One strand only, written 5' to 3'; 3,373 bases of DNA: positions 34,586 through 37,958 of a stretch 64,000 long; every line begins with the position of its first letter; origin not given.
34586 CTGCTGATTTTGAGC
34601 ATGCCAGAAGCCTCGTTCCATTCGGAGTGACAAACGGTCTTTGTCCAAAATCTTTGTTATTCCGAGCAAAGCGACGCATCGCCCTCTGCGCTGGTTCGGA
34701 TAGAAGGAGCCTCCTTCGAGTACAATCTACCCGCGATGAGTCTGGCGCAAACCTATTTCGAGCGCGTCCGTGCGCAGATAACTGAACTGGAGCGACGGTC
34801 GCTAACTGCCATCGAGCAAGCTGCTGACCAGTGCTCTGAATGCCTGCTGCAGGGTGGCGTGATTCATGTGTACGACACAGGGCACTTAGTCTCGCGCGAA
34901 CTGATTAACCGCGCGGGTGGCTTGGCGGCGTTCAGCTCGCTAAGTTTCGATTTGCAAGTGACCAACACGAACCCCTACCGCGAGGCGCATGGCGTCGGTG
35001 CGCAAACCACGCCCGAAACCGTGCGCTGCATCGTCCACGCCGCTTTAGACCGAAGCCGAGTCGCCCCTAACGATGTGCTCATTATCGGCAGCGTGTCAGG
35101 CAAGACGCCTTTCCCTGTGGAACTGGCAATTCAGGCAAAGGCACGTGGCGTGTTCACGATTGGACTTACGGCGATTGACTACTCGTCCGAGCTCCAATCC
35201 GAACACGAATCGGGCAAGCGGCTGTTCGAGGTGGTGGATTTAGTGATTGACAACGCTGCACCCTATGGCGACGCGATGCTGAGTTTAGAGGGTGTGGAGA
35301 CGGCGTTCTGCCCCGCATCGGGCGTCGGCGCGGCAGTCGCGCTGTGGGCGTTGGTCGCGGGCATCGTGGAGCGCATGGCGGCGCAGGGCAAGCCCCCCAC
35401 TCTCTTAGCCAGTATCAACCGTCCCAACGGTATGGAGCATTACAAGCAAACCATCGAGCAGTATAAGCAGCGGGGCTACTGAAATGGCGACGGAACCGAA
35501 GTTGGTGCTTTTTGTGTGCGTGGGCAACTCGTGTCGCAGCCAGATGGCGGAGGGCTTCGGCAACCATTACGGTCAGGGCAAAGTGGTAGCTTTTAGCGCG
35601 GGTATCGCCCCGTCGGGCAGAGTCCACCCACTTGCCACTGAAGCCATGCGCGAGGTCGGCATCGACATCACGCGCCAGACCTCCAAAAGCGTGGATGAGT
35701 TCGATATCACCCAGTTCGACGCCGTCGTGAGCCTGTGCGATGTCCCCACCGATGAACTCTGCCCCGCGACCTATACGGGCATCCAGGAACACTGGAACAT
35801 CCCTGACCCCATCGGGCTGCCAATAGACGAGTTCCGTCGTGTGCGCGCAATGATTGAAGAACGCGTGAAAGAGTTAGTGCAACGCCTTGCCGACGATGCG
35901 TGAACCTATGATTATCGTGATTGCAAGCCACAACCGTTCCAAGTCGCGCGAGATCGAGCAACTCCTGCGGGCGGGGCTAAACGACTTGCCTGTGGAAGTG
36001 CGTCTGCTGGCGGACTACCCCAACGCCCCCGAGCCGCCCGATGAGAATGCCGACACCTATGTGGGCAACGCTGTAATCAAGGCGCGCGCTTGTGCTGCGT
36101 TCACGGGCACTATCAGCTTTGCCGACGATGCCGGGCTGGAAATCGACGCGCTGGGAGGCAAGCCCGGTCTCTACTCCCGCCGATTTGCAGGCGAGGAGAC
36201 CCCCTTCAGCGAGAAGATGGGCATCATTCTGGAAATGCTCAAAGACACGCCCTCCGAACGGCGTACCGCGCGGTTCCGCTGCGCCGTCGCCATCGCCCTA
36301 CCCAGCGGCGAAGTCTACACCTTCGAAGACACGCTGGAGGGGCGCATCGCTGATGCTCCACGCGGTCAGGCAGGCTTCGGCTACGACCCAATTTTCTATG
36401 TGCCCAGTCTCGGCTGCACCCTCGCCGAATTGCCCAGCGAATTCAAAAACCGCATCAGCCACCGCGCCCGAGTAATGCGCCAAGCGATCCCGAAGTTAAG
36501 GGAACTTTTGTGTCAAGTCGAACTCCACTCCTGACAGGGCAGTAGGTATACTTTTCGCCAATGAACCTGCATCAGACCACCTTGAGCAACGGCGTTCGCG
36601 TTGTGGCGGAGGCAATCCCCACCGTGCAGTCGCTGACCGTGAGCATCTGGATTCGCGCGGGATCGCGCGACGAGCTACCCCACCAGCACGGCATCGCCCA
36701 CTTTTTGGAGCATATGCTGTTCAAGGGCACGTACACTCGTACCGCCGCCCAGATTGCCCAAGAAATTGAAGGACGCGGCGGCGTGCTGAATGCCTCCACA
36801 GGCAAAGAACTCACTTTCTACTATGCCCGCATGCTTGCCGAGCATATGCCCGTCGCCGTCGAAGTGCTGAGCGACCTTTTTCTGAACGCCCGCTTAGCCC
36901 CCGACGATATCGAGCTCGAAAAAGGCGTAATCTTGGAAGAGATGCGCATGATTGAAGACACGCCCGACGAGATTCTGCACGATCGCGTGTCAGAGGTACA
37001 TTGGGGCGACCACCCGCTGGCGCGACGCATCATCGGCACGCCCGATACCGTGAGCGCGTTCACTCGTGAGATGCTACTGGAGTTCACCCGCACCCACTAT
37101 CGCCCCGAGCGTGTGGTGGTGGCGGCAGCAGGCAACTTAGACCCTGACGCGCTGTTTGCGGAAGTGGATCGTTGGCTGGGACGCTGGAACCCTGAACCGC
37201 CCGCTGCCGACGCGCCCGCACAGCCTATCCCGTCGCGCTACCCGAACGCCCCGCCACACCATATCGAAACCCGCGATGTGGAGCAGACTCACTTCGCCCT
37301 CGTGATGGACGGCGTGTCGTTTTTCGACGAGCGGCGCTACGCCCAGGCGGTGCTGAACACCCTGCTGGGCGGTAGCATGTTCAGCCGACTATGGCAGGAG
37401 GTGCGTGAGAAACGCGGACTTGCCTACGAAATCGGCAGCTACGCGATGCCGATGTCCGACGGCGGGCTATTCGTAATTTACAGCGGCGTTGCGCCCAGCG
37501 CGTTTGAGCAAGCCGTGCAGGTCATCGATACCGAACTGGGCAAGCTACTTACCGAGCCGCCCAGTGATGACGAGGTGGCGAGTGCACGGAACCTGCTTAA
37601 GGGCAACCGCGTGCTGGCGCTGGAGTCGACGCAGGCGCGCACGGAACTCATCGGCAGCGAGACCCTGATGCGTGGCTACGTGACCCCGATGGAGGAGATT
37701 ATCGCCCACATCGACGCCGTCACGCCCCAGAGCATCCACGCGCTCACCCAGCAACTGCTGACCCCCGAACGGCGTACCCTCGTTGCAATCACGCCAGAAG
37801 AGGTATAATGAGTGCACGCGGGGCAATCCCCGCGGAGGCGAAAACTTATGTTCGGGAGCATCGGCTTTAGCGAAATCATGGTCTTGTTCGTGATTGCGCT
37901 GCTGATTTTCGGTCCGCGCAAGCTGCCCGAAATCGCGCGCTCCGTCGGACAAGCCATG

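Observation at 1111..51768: Widespread leaderless-type gene starts: a GGTAnnnT -10 box sits 6-10 nt upstream of the start codon with no Shine-Dalgarno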

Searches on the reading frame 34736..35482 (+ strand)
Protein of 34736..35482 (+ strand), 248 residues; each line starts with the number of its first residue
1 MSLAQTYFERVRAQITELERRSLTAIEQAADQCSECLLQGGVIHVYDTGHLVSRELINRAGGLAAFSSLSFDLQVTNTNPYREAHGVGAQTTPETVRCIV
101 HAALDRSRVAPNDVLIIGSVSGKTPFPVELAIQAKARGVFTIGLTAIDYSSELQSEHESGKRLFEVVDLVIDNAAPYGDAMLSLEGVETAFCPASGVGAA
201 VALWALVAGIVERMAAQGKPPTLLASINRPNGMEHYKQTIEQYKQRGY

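Call 38: search_protein_families(library=pfam, proteins=[window:34736-35482:+], max_evalue=0.00001)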
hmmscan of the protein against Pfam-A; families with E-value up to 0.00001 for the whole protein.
window:34736-35482:+ (248 aa): 1 family
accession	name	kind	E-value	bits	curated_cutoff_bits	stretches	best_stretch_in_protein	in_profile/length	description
PF13580.11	SIS_2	-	4.7e-23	82.2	27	1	6-145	1-137/138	SIS domain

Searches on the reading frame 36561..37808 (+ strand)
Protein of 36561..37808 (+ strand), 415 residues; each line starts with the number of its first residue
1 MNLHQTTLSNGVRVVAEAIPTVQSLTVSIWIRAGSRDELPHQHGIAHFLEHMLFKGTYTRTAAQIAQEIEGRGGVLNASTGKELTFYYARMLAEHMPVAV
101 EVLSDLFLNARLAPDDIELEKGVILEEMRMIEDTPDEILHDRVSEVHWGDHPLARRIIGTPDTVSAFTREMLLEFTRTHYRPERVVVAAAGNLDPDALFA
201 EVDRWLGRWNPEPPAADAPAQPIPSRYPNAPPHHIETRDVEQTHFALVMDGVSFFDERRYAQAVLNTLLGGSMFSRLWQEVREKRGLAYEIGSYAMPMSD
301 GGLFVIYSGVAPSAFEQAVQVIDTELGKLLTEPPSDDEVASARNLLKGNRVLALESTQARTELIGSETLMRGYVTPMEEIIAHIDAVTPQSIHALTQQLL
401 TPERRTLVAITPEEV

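Call 38: search_protein_families(library=pfam, proteins=[window:36561-37808:+], max_evalue=0.00001)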
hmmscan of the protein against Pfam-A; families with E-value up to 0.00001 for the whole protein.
window:36561-37808:+ (415 aa): 2 families
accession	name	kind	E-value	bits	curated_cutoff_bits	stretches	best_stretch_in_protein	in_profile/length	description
PF05193.26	Peptidase_M16_C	-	2.1e-40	138.9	23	1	167-346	2-181/181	Peptidase M16 inactive domain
PF00675.25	Peptidase_M16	-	7.6e-37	126.9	22.3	1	13-160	1-148/149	Insulinase (Peptidase family M16)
